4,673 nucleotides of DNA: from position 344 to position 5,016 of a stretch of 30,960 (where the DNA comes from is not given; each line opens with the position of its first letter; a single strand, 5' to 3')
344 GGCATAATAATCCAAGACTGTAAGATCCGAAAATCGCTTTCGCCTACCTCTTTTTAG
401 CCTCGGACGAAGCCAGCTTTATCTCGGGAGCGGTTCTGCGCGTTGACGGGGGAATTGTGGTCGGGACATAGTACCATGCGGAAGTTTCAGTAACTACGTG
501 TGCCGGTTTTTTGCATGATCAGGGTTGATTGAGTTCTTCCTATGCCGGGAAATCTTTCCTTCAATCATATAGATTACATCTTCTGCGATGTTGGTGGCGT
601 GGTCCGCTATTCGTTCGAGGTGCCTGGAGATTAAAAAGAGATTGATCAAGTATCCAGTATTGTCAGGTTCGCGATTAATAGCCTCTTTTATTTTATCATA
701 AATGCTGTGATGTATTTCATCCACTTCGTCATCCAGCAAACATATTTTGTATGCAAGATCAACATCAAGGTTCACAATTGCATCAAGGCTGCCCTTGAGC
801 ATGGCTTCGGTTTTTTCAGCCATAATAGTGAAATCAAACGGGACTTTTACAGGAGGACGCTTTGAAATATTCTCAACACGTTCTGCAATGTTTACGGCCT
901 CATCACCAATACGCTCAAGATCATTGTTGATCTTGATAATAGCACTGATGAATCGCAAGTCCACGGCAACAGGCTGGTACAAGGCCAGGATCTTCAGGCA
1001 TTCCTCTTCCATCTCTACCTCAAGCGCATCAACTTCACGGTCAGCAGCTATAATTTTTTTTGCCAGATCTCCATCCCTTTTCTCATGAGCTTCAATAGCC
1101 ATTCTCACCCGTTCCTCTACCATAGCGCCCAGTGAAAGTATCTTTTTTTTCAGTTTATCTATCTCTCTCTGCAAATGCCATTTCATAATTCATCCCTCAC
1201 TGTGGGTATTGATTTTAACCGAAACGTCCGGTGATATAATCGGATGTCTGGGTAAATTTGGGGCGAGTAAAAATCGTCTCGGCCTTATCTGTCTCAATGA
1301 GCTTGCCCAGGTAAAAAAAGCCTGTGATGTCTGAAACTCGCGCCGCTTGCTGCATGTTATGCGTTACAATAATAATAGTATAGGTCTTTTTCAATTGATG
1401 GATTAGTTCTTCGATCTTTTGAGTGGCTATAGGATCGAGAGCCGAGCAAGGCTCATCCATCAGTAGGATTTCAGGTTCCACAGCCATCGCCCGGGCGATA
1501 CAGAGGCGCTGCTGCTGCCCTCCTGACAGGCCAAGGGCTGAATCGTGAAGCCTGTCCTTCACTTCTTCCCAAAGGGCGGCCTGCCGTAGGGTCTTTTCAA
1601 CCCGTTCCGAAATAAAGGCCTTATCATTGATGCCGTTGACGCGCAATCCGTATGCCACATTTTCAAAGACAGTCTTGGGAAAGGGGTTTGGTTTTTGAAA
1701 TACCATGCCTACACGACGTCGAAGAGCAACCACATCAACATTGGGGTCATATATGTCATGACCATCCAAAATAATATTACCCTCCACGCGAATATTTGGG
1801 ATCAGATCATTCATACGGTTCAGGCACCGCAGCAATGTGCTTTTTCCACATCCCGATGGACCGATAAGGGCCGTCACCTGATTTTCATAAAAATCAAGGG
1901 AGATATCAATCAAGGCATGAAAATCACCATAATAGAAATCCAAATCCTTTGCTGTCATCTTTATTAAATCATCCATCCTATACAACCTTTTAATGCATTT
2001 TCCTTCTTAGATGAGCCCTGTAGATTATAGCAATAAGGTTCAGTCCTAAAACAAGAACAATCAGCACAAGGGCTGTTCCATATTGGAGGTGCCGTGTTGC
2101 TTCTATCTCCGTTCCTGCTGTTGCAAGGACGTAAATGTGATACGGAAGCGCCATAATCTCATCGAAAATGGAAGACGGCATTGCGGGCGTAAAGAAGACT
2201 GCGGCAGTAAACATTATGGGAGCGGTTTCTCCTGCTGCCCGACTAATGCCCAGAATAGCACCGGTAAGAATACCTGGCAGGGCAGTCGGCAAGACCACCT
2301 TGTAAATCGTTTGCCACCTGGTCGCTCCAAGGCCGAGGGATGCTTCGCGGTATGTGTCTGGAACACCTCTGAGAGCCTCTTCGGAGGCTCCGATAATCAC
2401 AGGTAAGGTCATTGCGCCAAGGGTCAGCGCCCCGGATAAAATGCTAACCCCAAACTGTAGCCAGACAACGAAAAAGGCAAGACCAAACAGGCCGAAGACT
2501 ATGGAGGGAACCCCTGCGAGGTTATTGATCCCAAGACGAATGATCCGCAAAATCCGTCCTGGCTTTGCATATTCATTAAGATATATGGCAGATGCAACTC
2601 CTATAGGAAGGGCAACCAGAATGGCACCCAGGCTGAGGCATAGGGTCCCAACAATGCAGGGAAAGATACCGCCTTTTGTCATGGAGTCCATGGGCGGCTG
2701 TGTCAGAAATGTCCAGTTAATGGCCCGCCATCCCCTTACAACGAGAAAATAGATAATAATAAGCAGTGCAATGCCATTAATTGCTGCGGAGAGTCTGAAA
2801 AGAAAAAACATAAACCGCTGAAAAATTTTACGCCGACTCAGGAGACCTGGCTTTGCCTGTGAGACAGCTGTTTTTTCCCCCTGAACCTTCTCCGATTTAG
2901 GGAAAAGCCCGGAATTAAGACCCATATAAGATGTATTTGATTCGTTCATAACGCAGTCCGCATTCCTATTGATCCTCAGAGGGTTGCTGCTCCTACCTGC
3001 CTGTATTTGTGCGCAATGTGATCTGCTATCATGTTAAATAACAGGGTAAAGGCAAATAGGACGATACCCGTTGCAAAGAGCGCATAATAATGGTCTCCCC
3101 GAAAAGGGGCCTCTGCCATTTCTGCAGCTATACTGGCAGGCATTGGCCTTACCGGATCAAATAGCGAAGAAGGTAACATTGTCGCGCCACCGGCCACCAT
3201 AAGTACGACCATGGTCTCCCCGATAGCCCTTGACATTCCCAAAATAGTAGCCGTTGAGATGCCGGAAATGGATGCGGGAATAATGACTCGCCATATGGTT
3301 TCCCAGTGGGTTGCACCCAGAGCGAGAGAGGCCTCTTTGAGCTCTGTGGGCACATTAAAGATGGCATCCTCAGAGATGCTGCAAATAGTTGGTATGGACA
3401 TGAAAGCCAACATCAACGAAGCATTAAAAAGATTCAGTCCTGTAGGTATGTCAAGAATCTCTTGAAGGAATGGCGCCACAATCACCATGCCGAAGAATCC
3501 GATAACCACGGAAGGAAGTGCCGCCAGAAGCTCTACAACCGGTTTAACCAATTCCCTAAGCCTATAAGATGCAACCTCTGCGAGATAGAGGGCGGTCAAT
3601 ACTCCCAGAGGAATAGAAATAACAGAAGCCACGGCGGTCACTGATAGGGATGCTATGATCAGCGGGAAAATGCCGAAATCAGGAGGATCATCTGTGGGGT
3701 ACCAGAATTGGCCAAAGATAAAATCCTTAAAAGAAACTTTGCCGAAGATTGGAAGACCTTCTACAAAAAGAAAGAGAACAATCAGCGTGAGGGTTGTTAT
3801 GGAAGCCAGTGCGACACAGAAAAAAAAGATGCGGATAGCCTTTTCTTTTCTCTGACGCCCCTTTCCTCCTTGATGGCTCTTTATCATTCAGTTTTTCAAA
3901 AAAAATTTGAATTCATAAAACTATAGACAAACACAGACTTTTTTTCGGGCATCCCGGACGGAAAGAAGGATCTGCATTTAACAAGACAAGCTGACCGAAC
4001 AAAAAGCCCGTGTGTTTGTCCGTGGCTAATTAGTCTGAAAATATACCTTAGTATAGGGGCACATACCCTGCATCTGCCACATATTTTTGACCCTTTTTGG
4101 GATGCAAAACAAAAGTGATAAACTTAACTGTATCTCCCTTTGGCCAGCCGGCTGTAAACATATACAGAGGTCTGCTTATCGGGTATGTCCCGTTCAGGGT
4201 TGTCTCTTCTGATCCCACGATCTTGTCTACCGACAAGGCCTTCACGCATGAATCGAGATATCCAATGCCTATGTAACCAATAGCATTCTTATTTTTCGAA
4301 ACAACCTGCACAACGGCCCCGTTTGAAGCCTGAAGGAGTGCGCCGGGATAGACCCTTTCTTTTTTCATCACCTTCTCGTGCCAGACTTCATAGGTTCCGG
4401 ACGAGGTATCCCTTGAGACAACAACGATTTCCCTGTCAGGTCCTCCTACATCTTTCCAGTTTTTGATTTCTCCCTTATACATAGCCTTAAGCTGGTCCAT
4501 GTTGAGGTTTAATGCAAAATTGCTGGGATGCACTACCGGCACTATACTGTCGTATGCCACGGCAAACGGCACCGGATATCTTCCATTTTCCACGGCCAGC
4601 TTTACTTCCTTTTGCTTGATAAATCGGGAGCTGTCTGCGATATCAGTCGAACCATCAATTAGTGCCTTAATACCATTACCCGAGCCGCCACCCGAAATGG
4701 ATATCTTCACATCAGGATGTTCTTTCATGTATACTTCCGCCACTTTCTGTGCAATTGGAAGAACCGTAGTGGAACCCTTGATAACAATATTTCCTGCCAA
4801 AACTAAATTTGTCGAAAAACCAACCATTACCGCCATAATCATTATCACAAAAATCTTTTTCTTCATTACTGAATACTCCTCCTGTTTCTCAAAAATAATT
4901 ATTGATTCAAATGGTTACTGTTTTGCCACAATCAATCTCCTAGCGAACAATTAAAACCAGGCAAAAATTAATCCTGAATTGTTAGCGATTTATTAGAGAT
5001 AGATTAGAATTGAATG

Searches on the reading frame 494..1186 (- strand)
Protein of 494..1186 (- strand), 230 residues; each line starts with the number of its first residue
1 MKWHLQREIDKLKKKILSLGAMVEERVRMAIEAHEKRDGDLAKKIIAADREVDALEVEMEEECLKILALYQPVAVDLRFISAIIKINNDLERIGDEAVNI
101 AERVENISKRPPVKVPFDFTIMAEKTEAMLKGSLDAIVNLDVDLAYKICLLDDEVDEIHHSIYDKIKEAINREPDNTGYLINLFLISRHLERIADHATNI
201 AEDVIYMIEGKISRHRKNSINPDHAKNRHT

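Call 47: search_protein_families(library=pfam, proteins=[window:494-1186:-], max_evalue=0.00001)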
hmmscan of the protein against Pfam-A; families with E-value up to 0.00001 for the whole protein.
window:494-1186:- (230 aa): 1 family
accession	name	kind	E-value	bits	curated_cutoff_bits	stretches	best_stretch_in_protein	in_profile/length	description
PF01895.24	PhoU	-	2.2e-49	166.2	23.5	2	16-104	1-89/89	PhoU domain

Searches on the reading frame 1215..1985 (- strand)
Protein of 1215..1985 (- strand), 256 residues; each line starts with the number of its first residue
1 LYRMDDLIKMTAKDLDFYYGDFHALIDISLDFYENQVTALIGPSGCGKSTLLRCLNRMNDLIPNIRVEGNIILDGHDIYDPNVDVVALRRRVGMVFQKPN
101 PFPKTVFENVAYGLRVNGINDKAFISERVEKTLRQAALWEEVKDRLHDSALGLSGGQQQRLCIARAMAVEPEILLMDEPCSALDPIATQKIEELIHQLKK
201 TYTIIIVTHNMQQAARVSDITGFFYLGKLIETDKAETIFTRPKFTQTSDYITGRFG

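Call 47: search_protein_families(library=pfam, proteins=[window:1215-1985:-], max_evalue=0.00001)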
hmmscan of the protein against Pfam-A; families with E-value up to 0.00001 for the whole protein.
window:1215-1985:- (256 aa): 3 families
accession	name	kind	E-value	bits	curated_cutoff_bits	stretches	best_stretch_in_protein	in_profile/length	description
PF00005.33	ABC_tran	-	3e-33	115.8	25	1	27-180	3-136/137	ABC transporter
PF13304.12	AAA_21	-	1.1e-11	45.8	27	0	37-69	1-26/304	AAA domain, putative AbiEii toxin, Type IV TA system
PF02463.25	SMC_N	-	2.1e-10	40.8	40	1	119-224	113-212/220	RecF/RecN/SMC N terminal domain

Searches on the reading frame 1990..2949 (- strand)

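Call 47: search_protein_families(library=pfam, proteins=[window:1990-2949:-], max_evalue=0.00001)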
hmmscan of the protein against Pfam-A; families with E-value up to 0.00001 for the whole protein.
window:1990-2949:- (319 aa): 1 family
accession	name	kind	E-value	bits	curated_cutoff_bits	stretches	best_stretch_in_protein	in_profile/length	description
PF00528.27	BPD_transp_1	-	1.2e-20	74.5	26.4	1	114-318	2-182/184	Binding-protein-dependent transport system inner membrane component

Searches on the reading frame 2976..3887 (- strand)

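Call 47: search_protein_families(library=pfam, proteins=[window:2976-3887:-], max_evalue=0.00001)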
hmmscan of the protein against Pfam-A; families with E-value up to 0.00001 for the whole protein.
window:2976-3887:- (303 aa): 1 family
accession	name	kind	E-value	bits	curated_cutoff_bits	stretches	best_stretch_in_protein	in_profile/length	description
PF00528.27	BPD_transp_1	-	2.2e-23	83.4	26.4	1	92-296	2-183/184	Binding-protein-dependent transport system inner membrane component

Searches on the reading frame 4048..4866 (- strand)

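Call 47: search_protein_families(library=pfam, proteins=[window:4048-4866:-], max_evalue=0.00001)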
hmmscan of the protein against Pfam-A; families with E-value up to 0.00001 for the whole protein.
window:4048-4866:- (272 aa): 4 families
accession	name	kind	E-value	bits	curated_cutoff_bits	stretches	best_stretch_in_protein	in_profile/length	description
PF12849.12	PBP_like_2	-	5.2e-44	151.4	27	1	25-254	10-264/267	PBP superfamily domain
PF12727.12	PBP_like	-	1.4e-13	50.8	27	1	44-205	2-155/193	PBP superfamily domain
PF01547.30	SBP_bac_1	-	1.3e-10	42.2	26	1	37-257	8-304/307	Bacterial extracellular solute-binding protein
PF13531.11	SBP_bac_11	-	1.3e-08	35.4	25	1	37-268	11-226/227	Bacterial extracellular solute-binding protein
